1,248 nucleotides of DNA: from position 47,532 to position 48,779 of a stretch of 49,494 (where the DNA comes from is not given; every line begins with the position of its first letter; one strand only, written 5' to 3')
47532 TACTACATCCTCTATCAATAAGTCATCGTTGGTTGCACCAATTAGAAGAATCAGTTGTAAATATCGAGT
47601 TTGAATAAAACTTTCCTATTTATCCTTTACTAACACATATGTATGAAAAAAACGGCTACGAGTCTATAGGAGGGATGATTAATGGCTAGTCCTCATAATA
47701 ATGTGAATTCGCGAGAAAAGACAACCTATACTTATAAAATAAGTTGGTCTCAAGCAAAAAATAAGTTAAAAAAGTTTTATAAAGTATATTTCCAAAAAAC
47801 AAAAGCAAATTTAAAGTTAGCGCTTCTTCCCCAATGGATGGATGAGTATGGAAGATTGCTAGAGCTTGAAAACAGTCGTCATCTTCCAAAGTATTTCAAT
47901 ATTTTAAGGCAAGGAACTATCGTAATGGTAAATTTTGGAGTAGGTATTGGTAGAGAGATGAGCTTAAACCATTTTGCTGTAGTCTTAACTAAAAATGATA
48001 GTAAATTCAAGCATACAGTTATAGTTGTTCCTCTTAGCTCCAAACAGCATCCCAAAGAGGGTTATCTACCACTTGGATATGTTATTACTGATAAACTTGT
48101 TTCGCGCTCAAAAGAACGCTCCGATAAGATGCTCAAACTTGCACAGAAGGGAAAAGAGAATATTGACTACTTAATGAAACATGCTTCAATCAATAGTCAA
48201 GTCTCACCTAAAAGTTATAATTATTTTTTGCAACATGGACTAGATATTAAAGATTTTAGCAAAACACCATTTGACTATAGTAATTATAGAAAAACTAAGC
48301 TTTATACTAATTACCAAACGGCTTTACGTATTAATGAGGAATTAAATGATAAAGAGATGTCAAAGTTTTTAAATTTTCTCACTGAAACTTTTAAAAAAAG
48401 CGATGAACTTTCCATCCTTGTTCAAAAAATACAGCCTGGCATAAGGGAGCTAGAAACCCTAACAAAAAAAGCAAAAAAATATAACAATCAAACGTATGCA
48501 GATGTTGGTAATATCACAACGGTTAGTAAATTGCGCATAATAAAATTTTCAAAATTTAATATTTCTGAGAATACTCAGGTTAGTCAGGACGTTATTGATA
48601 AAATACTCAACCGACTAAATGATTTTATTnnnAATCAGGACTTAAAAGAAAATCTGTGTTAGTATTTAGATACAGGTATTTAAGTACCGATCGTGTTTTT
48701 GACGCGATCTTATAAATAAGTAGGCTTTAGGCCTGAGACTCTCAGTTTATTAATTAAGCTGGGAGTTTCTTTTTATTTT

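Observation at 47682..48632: Solitary 316-aa MazF/PemK-fold protein split by an insertion of about 150 aa, with no adjacent antitoxin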

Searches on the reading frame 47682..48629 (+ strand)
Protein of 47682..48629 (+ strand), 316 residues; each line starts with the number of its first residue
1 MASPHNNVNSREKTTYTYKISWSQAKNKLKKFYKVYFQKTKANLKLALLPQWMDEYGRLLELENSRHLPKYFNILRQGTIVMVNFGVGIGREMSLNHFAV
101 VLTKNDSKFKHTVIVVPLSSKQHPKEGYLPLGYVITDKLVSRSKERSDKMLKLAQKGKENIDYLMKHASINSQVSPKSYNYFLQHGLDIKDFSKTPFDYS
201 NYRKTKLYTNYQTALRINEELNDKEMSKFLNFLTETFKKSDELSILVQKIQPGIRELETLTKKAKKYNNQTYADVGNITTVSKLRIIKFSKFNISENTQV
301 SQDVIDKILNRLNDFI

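Call 3: search_protein_families(library=pfam, proteins=[window:47682-48629:+], max_evalue=10)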
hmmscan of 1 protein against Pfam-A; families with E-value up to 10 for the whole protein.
window:47682-48629:+ (316 aa): 3 families
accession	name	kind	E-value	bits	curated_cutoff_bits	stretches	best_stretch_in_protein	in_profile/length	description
PF02452.23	PemK_toxin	-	3.5e-10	40.5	23.1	2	76-133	1-57/109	PemK-like, MazF-like toxin of type II toxin-antitoxin system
PF14277.12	DUF4364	-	0.005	17.1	26.9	1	135-219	44-122/162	Domain of unknown function (DUF4364)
PF03980.19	Nnf1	-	0.13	13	23.7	1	227-313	8-95/110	Nnf1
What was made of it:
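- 47682..48632 (+): CDS of the 316-aa split MazF/PemK-fold protein (stop codon included). Pfam PF02452 E = 3.5e-10 (call 3).
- On MazF/PemK toxin family (PF02452, CcdB/MazF fold): The intact protein scores 40.5 bits against a cut-off of 23.1 (call 3).
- Checked: Residues 76-133 match profile positions 1-57 (call 3).
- Pfam PF02452 passes the gathering threshold (call 3).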

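Call 4: search_protein_families(library=phrogs, proteins=[window:47682-48629:+], max_evalue=1)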
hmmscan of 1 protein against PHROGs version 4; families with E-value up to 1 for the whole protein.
window:47682-48629:+ (316 aa): 5 families
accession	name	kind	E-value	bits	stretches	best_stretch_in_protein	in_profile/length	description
phrog_1412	-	moron, auxiliary metabolic gene and host takeover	4.3e-43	148.7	1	23-314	9-232/237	antitoxin mazE-like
phrog_1936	-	moron, auxiliary metabolic gene and host takeover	1.9e-06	28.8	1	73-131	7-69/188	MazF-like growth inhibitor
phrog_13411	-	moron, auxiliary metabolic gene and host takeover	0.00065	21.2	1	75-125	3-52/144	MazF-like growth inhibitor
phrog_15698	-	unknown function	0.053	14.4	1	76-122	8-53/126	-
phrog_26079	-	unknown function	0.11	13.6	1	96-170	7-78/87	-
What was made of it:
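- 47682..48632 (+): PHROG 1412 E = 4.3e-43 (call 4).
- On PHROG 1412 (phage 'antitoxin mazE-like' / PemK-domain phage protein): E = 4.3e-43, with residues 23-314 matching profile positions 9-232 of 237 (call 4).
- PHROGs labels the family 'antitoxin mazE-like' (call 4).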

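Call 5: search_protein_families(library=padloc, proteins=[window:47682-48629:+], max_evalue=1)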
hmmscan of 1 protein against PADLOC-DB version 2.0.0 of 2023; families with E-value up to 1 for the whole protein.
window:47682-48629:+ (316 aa): 0 families
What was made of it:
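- On Known defence systems in PADLOC-DB v2: No families matched at E <= 1 (call 5).
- PADLOC has no model that matches (call 5). It has no match in PADLOC (call 5).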

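Call 6: search_protein_families(library=ncbifam, proteins=[window:47682-48629:+], max_evalue=1)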
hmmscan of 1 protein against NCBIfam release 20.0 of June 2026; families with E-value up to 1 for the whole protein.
window:47682-48629:+ (316 aa): 1 family
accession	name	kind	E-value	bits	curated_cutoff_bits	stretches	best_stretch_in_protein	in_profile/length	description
NF002794.0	PRK02925.1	equivalog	0.0025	16.8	387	1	176-255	221-299/459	glucuronate isomerase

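Call 8: search_dna_similar(query=window:47682-48629:+, collection=phages, mode=protein, max_rows=40)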
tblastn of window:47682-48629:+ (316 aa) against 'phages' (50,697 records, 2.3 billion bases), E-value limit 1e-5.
Records with a match: 97; places in all: 97; records where one place covers at least 80% of the query: 7.
Best place of each record, by identity: <60% 97.
By first word of the organism name: Staphylococcus 62; Streptococcus 35.
By host as written in the record: Staphylococcus aureus 34; - 4; Staphylococcus hominis 2; Streptococcus pneumoniae isolate K13-810 2; Streptococcus dysgalactiae subsp. equisimilis NS3396 2; Streptococcus pyogenes MGAS315 2; Staphylococcus aureus IME1361 2; Staphylococcus aureus Sa345 2; and 39 more.
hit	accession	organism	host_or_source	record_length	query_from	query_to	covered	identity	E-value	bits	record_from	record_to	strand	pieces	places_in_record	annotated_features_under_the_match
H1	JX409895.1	Streptococcus phage JX01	Streptococcus agalactiae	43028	37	308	86%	28.0%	3e-12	73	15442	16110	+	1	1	hypothetical protein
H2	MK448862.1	Streptococcus phage Javan178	Streptococcus equi 4047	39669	45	316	86%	27.5%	1e-9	65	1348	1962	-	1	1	hypothetical protein (x2)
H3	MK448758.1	Streptococcus phage Javan433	Streptococcus pseudopneumoniae ...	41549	30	315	91%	25.6%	6e-14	78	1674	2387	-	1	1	hypothetical protein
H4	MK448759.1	Streptococcus phage Javan439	Streptococcus pseudopneumoniae SRR387783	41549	30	315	91%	25.6%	6e-14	78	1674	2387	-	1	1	hypothetical protein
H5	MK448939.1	Streptococcus phage Javan440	Streptococcus pseudopneumoniae SRR387784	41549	30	315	91%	25.6%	6e-14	78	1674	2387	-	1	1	hypothetical protein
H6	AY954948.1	Staphylococcus phage PT1028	Staphylococcus aureus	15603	32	308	88%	26.3%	1e-11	71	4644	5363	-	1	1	ORF005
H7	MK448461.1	Streptococcus satellite phage Javan378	Streptococcus parasanguinis POW10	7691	30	315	91%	25.0%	3e-13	76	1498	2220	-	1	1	hypothetical protein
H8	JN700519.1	Staphylococcus phage StB27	Staphylococcus hominis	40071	71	313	77%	28.4%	1e-7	59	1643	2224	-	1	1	hypothetical protein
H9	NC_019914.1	Staphylococcus phage StB27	Staphylococcus hominis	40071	71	313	77%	28.4%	1e-7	59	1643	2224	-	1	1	antitoxin mazE-like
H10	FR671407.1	Streptococcus phage 34117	Streptococcus pneumoniae, strain 34117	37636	70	315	78%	26.8%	9e-9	62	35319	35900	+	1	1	scaffold 2 | PemK domain phage protein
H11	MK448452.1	Streptococcus satellite phage Javan359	Streptococcus oralis ERR097401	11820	70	315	78%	26.1%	8e-8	59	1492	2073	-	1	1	hypothetical protein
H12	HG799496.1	Streptococcus phage K13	Streptococcus pneumoniae isolate K13-810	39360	77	315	76%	26.4%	1e-8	62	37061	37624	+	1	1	PemK domain phage protein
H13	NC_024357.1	Streptococcus phage K13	Streptococcus pneumoniae isolate K13-810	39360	77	315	76%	26.4%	1e-8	62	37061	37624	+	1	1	antitoxin mazE-like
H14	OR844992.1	Staphylococcus phage SA 1306 Kay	Staphylococcus aureus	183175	24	131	34%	36.6%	2e-12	74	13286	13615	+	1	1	record has no annotation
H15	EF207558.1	Streptococcus phage phi3396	Streptococcus dysgalactiae subsp. ...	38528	43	159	37%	32.5%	1e-7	59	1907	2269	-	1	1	hyp_orf02: hypothetical protein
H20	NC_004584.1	Streptococcus phage 315.1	Streptococcus pyogenes MGAS315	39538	43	159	37%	32.5%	1e-7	59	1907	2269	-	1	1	type II toxin-antitoxin system PemK/MazF family toxin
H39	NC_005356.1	Staphylococcus phage 77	Staphylococcus aureus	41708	39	133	30%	36.8%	6e-8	60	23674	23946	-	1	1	antitoxin mazE-like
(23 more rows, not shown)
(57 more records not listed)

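Call 10: find_homologous_proteins(query=window:47682-48629:+, max_evalue=0.001)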
Query window:47682-48629:+ (316 aa): 20 proteins with E <= 0.001 among 1030 candidates.
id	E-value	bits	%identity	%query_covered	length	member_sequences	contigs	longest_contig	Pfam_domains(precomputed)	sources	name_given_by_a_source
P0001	1.9e-197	672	98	100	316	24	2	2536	PF02452.24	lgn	-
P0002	7.4e-123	427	62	98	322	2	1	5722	PF02452.24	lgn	-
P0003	1.7e-114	400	59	100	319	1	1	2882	PF02452.24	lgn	-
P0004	1.9e-52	196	38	91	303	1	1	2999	PF02452.24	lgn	-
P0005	2.8e-46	176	39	87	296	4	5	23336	PF02452.24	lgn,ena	-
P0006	1.1e-45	174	38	87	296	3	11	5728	PF02452.24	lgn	-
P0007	1.1e-43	168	39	87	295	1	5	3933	PF02452.24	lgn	-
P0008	7.8e-42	161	39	91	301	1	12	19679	PF02452.24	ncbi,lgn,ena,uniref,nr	ncbi:type II toxin-antitoxin system PemK/MazF family toxin [uncultured Secundilactobacillus sp.]|uni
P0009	1.2e-38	151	36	93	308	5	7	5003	PF02452.24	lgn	-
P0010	1.8e-37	147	33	91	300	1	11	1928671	PF02452.24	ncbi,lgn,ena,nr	ncbi:type II toxin-antitoxin system PemK/MazF family toxin [Limosilactobacillus portuensis]|nr:type 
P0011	1.8e-37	147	33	91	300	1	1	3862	PF02452.24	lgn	-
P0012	2.6e-37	147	36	92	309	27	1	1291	PF02452.24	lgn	-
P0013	6.9e-37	145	32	97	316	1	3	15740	PF02452.24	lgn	-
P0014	1.9e-36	144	33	93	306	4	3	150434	PF02452.24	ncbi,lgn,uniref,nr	ncbi:type II toxin-antitoxin system PemK/MazF family toxin [Limosilactobacillus caviae]|uniref:type 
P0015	2.0e-35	140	34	91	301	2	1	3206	PF02452.24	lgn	-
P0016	1.5e-34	138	35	93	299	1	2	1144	PF02452.24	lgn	-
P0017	6.0e-27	113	31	88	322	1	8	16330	PF02452.24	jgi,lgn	jgi:Uncharacterized protein conserved in bacteria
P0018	2.4e-26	111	30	91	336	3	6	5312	PF02452.24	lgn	-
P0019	1.7e-25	108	30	91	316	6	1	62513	PF02452.24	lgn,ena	-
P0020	1.9e-24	104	31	91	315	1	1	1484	PF02452.24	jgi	-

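Call 14: search_solved_structures(query=A1, max_evalue=1, show_alignments=3)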
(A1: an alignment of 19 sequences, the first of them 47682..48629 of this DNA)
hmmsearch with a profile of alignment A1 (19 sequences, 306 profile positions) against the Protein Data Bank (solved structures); distinct sequences matched with E-value up to 1: 8.
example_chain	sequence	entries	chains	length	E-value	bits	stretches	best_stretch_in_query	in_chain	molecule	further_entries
7jh6_A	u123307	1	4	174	0.081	15.8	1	119-246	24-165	Two-domain di-Zn(II) and porphyrin-binding protein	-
5u87_A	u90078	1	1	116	0.14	15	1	168-247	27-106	Preproalbumin PawS1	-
5tgw_A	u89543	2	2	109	0.29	14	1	139-236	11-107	PS1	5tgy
2gtv_X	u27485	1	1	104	0.31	13.9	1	139-236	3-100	chorismate mutase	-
9cte_A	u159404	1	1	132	0.43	13.4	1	183-253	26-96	De novo protein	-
9nze_A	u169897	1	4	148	0.72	12.7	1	132-259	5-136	De novo designed protein, EPIC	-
9nzg_A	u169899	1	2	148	0.74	12.6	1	132-259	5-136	De novo designed protein, EPIC Q51N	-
7nen_A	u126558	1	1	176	0.95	12.3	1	125-223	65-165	Outer surface protein C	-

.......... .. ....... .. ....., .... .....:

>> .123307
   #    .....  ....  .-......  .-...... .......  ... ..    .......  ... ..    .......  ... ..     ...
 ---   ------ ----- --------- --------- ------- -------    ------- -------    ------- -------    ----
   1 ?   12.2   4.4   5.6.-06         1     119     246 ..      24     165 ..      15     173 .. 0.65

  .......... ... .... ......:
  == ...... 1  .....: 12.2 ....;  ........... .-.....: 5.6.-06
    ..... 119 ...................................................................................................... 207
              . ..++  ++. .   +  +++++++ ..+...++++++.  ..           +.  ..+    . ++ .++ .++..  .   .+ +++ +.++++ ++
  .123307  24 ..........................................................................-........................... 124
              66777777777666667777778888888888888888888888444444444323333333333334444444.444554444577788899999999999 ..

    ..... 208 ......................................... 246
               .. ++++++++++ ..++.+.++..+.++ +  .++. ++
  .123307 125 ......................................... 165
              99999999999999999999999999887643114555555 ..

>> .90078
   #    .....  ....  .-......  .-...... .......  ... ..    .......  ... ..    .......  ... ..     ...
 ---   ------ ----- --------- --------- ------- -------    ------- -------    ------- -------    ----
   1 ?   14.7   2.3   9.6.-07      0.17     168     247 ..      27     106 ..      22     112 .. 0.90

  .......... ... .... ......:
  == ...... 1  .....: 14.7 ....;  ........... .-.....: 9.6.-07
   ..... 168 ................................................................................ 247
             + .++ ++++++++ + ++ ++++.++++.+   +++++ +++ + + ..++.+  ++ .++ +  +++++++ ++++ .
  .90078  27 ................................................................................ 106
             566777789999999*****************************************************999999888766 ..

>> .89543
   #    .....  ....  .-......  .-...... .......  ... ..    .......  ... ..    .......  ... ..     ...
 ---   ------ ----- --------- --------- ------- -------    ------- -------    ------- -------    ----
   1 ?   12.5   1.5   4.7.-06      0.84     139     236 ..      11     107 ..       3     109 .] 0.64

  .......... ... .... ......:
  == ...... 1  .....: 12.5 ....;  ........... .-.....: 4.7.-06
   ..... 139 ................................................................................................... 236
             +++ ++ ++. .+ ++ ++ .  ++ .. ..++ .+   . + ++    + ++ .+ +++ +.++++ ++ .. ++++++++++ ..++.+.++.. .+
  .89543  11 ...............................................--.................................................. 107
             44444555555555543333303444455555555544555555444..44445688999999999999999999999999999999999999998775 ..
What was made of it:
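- Tried and rejected: The full-length family profile against PDB sequences gave only spurious low-complexity helical hits from the insertion (call 14).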

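Call 15: get_annotated_region(hit=H3, flank=4000)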
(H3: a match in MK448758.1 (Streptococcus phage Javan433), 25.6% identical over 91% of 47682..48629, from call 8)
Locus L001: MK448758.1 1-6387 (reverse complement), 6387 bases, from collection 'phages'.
description: Streptococcus phage Javan433, complete genome.
organism: Streptococcus phage Javan433 (NCBI taxid 2548164)
taxonomy: Viruses; Duplodnaviria; Heunggongvirae; Uroviricota; Caudoviricetes; Trabyvirinae
host: Streptococcus pseudopneumoniae CCUG_62647; source: -; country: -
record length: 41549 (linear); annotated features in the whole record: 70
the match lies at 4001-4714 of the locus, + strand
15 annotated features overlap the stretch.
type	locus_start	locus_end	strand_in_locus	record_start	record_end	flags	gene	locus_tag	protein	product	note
CDS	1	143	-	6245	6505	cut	-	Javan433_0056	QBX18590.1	hypothetical protein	-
CDS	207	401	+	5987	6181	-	-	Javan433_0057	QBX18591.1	hypothetical protein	-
CDS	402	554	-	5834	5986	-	-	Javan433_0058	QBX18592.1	hypothetical protein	-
CDS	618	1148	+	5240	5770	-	-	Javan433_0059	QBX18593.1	hypothetical protein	-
CDS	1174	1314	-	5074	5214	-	-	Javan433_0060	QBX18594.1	hypothetical protein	-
CDS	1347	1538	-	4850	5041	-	-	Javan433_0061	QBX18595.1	hypothetical protein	-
CDS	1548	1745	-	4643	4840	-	-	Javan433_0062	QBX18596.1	hypothetical protein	FIG01120155: hypothetical protein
CDS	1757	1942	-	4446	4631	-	-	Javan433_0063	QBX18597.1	hypothetical protein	-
CDS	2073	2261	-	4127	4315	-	-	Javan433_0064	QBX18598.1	hypothetical protein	-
CDS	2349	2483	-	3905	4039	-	-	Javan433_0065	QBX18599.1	hypothetical protein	-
CDS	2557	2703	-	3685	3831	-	-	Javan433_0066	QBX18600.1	hypothetical protein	-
CDS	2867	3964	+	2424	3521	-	-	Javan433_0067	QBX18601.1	repressor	-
CDS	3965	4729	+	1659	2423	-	-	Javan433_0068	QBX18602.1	hypothetical protein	-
CDS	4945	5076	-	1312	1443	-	-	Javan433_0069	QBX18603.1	hypothetical protein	-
CDS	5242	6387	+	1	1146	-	-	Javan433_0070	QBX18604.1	integrase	-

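Call 16: get_annotated_region(hit=H20, flank=4000)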
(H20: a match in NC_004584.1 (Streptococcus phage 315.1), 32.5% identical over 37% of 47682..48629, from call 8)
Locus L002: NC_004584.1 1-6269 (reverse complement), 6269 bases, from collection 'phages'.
description: Streptococcus prophage 315.1, complete genome.
organism: Streptococcus phage 315.1 (NCBI taxid 198538)
taxonomy: Viruses; Duplodnaviria; Heunggongvirae; Uroviricota; Caudoviricetes
host: Streptococcus pyogenes MGAS315; source: -; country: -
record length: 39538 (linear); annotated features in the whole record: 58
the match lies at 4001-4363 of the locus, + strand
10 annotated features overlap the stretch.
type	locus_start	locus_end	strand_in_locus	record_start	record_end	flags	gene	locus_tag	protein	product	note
CDS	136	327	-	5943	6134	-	-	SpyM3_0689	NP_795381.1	hypothetical protein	best non-GAS blastp hit: gb|AAL97099.1| (AE009979) hypothetical phage protein [Streptococcus pyogenes MGAS8232]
CDS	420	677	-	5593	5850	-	-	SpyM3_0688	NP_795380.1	hypothetical protein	Similar to hypothetical protein of Streptococcus pyogenes phage 315.5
CDS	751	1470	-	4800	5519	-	-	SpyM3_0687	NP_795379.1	hypothetical protein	best non-GAS blastp hit: emb|CAC28354.1| (AJ004687) putative antirepressor [Neisseria gonorrhoeae] (This function has ...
CDS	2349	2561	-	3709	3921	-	-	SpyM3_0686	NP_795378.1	hypothetical protein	best non-GAS blastp hit: gb|AAL97095.1| (AE009979) hypothetical phage protein [Streptococcus pyogenes MGAS8232]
CDS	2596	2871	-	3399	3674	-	-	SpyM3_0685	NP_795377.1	hypothetical protein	best non-GAS blastp hit: gb|AAL97094.1| (AE009979) hypothetical phage protein [Streptococcus pyogenes MGAS8232] in ...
CDS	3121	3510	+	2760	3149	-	-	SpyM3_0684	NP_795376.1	putative repressor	best non-GAS blastp hit: emb|CAC48070.1| (AJ302074) repressor protein [Streptococcus pneumoniae bacteriophage MM1]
CDS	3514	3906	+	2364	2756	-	-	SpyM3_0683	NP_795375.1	hypothetical protein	best non-GAS blastp hit: emb|CAC48069.1| (AJ302074) hypothetical protein [Streptococcus pneumoniae bacteriophage MM1]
CDS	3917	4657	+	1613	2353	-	-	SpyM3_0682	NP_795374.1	type II toxin-antitoxin system PemK/MazF family toxin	best non-GAS blastp hit: dbj|BAB41605.1| (AP003130) hypothetical protein [Pathogenicity island SaPIn2] [Staphylococcus ...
CDS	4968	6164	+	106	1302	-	-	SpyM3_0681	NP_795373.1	putative integrase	best blastp hit: gb|AAL97090.1| (AE009979) putative integrase [Streptococcus pyogenes MGAS8232]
misc_feature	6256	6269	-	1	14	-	-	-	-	-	315.1 attP-L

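Call 17: get_annotated_region(hit=H39, flank=4000)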
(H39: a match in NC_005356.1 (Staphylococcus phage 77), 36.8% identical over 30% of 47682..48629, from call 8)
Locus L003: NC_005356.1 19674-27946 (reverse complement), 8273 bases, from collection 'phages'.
description: Staphylococcus phage 77, complete genome.
organism: Staphylococcus phage 77 (NCBI taxid 2992641)
taxonomy: Viruses; Duplodnaviria; Heunggongvirae; Uroviricota; Caudoviricetes; Bronfenbrennervirinae; Biseptimavirus; Biseptimavirus bv77
host: Staphylococcus aureus; source: -; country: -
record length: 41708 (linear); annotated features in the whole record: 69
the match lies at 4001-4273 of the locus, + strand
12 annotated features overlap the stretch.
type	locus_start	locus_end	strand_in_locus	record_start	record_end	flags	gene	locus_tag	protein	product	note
CDS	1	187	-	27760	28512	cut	-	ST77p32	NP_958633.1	anti-repressor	-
CDS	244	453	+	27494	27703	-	-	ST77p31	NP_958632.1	77ORF066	-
CDS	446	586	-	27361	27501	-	-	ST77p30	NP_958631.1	77ORF117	-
CDS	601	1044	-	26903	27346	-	-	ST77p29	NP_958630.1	anti-repressor Ant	-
CDS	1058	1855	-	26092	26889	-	-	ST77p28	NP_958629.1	anti-repressor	-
CDS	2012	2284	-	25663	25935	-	-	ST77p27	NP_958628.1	77ORF046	-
CDS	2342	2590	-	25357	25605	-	-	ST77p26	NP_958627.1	DUF739 family protein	-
CDS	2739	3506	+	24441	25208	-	-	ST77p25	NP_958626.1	CI-like repressor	-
CDS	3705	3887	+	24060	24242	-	-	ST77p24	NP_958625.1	77ORF085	-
CDS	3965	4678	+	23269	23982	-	-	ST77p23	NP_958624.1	antitoxin mazE-like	-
CDS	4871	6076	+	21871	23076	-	-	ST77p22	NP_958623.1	integrase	-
CDS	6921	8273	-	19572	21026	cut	-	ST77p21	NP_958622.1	endolysin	-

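Call 22: predict_structure(alignment_id=A1)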
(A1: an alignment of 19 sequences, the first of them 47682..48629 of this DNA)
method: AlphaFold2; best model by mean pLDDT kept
length: 316 residues; sequences in the alignment: 19
mean_pLDDT: 76.3   pTM: 0.56
mean pLDDT of the five models: 76.3, 75.5, 74.0, 72.7, 62.9
residues with pLDDT >= 90: 57; 70-90: 176; 50-70: 59; < 50: 24
segments of 3 or more residues with pLDDT < 50: 1-20
pLDDT, mean of each block of 10 residues (from residue 1): 37 39 62 52 61 75 80 84 67 69 87 86 72 73 81 90 84 87 92 81 89 94 91 91 87 77 68 84 75 66 86 78
secondary structure, 60 per line:
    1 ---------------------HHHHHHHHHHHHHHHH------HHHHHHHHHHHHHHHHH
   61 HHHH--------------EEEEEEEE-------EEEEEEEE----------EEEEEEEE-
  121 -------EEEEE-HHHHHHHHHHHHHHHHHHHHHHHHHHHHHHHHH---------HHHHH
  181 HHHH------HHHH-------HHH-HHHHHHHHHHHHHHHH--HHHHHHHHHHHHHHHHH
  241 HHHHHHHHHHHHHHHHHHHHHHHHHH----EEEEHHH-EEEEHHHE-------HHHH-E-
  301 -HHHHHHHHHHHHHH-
elements in order: H22-37 H44-64 E79-86 E94-101 E112-119 E128-132 H134-166 H176-184 H191-194 H206-221 H224-266 E271-274 E279-282 H294-297 H302-315

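Call 26: fold_search(model_id=the predicted structure, library=pdb)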
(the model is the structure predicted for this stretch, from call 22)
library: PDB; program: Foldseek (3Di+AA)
matches with E <= 10: 370; with E <= 0.001: 0
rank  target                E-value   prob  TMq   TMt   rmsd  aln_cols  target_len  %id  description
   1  1ne8                  3.6e-02  1.00  0.17  0.44   2.5        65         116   15  YDCE protein from Bacillus subtilis (released 2003-01-14)
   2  4hke_A                3.6e-02  1.00  0.17  0.43   2.6        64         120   19  Crystal Structure of MoxT of Bacillus anthracis (released 2013-11-13)
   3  5hkc_A                3.8e-02  0.99  0.18  0.45   3.1        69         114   16  Crystal structure of M. tuberculosis MazF-mt3 T52D-F62D mutant in complex with 8-mer RNA (released 2017-01-18)
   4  9r68_I                4.3e-02  0.38  0.15  0.09  28.9       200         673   13  CPS secretion pathway Wza-Wzc_C1 (Conf 2) (released 2026-03-04)
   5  5hk3_A                5.3e-02  0.97  0.17  0.41   3.3        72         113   22  Crystal structure of M. tuberculosis MazF-mt3 T52D-F62D mutant in complex with DNA (released 2017-01-18)
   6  9g1y_B                5.6e-02  0.99  0.17  0.42   2.8        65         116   17  Staphycoccus aureus MazF in complex with Nabobody 3 (released 2024-07-24)
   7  4mzp_B                7.0e-02  1.00  0.28  0.71  15.2       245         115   10  MazF from S. aureus crystal form III, C2221, 2.7 A (released 2014-05-21)
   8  4of1_A                7.0e-02  0.98  0.17  0.41   2.7        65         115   17  crystal structure of toxin from staphylococcus aureus Mu50 (released 2015-01-14)
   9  9g7k_E                7.0e-02  0.97  0.16  0.40   3.2        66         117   18  Staphylococcus aureus MazF in complex with Nanobody 12 (released 2024-07-31)
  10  4mzm_C                7.0e-02  0.96  0.15  0.39   4.2        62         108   19  MazF from S. aureus crystal form I, P212121, 2.1 A (released 2014-05-28)
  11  4mdx_A                7.4e-02  0.99  0.17  0.42   2.6        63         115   16  Crystal structure of Bacillus subtilis MazF in complex with RNA (released 2013-10-23)
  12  6kyt_H                8.3e-02  0.96  0.16  0.38   4.7        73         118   22  The structure of the M. tb toxin MazEF-mt1 complex (released 2020-08-05)
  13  9g7k_A                9.8e-02  0.97  0.17  0.41   2.9        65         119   17  Staphylococcus aureus MazF in complex with Nanobody 12 (released 2024-07-31)
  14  4mzp_A                1.2e-01  1.00  0.27  0.70  13.9       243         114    9  MazF from S. aureus crystal form III, C2221, 2.7 A (released 2014-05-21)
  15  7du5_B                1.2e-01  0.94  0.15  0.38   3.1        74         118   22  The structure of the M.tb MazF-mt1 toxin in complex with a fragment of cognate antitoxin (released 2022-01-12)
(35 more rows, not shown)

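Call 43: search_protein_representatives(alignment_id=A1)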
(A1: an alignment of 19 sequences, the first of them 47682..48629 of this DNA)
Query: 19 sequences, 306 profile positions. Proteins with E-value up to 0.001 (for the whole library): 1023; up to 1e-10: 706; up to 1e-30: 119. The best 150 are listed.
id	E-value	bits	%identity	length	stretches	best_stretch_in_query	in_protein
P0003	1.9e-110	385.7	-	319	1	3-306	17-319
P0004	6.4e-109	380.7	-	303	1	1-306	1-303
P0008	1.8e-106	372.7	-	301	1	6-306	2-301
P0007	3.9e-103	361.7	-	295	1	1-306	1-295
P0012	3.8e-101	355.2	-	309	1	10-306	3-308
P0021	7.5e-98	344.4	-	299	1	11-306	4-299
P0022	5.3e-96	338.3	-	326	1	8-305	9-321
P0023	4.7e-91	322.0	-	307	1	11-305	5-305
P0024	7.0e-91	321.5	-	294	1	10-306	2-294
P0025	8.7e-88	311.3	-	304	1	3-305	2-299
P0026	4.7e-87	308.9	-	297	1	8-306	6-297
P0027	1.3e-85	304.2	-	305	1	5-306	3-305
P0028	6.7e-84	298.5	-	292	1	10-304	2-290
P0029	1.3e-83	297.5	-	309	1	10-306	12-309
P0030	1.7e-83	297.2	-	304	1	10-306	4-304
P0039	5.2e-69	249.6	-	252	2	4-139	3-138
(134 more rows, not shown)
